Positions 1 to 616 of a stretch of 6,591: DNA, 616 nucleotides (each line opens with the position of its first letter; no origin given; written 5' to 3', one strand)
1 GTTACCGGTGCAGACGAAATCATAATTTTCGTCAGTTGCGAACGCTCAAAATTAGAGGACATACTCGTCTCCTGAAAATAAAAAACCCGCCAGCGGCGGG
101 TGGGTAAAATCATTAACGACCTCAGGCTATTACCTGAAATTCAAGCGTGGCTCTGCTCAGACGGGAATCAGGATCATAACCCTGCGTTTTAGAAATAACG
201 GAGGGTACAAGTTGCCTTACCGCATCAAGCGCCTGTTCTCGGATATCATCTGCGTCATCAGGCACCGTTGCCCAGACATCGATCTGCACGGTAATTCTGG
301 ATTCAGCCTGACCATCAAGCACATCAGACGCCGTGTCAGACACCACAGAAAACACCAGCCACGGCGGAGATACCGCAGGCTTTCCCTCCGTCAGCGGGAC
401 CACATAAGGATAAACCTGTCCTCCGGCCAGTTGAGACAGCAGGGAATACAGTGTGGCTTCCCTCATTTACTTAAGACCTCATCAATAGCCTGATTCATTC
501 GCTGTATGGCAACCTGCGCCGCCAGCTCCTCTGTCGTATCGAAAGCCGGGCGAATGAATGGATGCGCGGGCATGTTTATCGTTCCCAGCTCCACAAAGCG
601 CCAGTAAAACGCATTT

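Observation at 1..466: Strong terminator right after the neck module: complete siphophage or tail-less capsid-forming satellite?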

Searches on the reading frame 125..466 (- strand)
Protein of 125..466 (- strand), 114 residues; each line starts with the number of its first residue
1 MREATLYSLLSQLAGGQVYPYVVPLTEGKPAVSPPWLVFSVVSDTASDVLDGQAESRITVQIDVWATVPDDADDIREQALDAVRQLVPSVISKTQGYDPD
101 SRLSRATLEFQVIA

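Call 12: find_encoding_contigs(protein=window:125-466:-, flank=10000, max_places=10)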
Protein window:125-466:- (114 aa): 24 contigs read that carry it; 10 places shown.
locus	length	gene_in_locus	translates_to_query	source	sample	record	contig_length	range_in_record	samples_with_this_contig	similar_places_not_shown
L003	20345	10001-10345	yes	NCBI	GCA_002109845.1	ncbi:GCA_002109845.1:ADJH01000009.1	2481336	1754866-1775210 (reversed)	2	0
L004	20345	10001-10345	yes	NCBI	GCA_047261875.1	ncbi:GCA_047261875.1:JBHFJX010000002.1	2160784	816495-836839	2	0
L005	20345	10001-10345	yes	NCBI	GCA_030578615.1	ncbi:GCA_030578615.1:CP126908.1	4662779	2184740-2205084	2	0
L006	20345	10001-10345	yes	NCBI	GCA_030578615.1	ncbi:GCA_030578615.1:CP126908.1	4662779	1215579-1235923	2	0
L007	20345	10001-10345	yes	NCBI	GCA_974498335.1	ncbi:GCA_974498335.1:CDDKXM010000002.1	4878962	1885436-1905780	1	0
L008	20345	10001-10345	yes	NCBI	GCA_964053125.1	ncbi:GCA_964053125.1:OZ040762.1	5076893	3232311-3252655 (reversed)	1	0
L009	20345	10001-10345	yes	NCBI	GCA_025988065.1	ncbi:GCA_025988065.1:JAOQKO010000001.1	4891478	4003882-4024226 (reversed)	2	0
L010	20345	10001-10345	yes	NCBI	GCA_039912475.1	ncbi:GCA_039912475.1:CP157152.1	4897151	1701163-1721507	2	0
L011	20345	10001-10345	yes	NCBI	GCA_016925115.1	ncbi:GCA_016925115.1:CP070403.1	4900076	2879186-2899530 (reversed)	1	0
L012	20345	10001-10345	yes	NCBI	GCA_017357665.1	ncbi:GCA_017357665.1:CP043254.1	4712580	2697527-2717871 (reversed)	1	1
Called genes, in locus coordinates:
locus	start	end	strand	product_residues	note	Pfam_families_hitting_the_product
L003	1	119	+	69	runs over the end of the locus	-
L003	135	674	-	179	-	PF10386:DUF2441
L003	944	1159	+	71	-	PF04971:Phage_holin_2_1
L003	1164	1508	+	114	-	PF07041:DUF1327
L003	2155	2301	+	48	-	-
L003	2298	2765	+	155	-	PF03245:Phage_lysis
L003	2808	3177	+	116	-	PF01844:HNH, PF14279:HNH_5 (weak)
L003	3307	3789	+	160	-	PF05119:Terminase_4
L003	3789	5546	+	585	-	PF03354:TerL_ATPase, PF20441:TerL_nuclease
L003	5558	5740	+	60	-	-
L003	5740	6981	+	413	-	PF04860:Phage_portal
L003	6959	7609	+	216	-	PF04586:Peptidase_S78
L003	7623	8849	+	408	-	PF05065:Phage_capsid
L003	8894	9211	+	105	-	PF05135:Phage_connect_1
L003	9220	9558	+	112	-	PF05521:Phage_HCP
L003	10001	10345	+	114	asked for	PF11367:Tail_completion_gp17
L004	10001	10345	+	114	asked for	PF11367:Tail_completion_gp17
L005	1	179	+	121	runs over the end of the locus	PF05866:RusA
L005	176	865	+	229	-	PF06323:Phage_antiter_Q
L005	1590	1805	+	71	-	PF04971:Phage_holin_2_1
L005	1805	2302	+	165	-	PF00959:Phage_lysozyme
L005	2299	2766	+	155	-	PF03245:Phage_lysis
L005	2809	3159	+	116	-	PF01844:HNH, PF14279:HNH_5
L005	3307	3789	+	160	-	PF05119:Terminase_4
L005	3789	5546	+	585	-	PF03354:TerL_ATPase, PF20441:TerL_nuclease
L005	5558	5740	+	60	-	-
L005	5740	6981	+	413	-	PF04860:Phage_portal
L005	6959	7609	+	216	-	PF04586:Peptidase_S78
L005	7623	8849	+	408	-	PF05065:Phage_capsid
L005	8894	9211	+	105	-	PF05135:Phage_connect_1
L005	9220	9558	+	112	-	PF05521:Phage_HCP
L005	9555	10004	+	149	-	PF04883:HK97-gp10_like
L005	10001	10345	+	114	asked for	PF11367:Tail_completion_gp17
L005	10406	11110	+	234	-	PF13895:Ig_2 (weak), PF13927:Ig_3 (weak)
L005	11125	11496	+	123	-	PF06222:Phage_TAC_1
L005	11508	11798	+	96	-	PF06223:Phage_tail_T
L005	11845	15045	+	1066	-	PF20155:TMP_3, PF06120:Phage_HK97_TLTM, PF09718:Tape_meas_lam_C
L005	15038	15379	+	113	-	PF05939:Phage_min_tail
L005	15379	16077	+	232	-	PF05100:Phage_tail_L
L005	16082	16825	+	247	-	PF14464:Prok-JAB, PF00877:NLPC_P60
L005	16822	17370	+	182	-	PF06805:Lambda_tail_I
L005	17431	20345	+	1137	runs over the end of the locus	PF24801:FNIII-A_GpJ, PF13550:Phage-tail_3, PF00041:fn3 (faint), PF24421:Ig_J, PF24489:Ig_J_second, PF09327:Phage_Tail_Tip, PF12421:Ig_GpJ_C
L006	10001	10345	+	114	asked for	PF11367:Tail_completion_gp17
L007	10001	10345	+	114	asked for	PF11367:Tail_completion_gp17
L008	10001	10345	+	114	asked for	PF11367:Tail_completion_gp17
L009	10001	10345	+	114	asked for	PF11367:Tail_completion_gp17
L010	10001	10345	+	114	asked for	PF11367:Tail_completion_gp17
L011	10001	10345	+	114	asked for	PF11367:Tail_completion_gp17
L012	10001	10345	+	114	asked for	PF11367:Tail_completion_gp17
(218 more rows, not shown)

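Call 47: search_protein_families(library=pfam, proteins=[window:125-466:-])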
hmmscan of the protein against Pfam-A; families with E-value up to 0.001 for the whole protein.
window:125-466:- (114 aa): 1 family
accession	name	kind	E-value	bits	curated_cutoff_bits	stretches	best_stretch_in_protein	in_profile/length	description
PF11367.14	Tail_completion_gp17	-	4.2e-10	40.2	24.5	1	29-113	27-122/124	Tail completion protein gp17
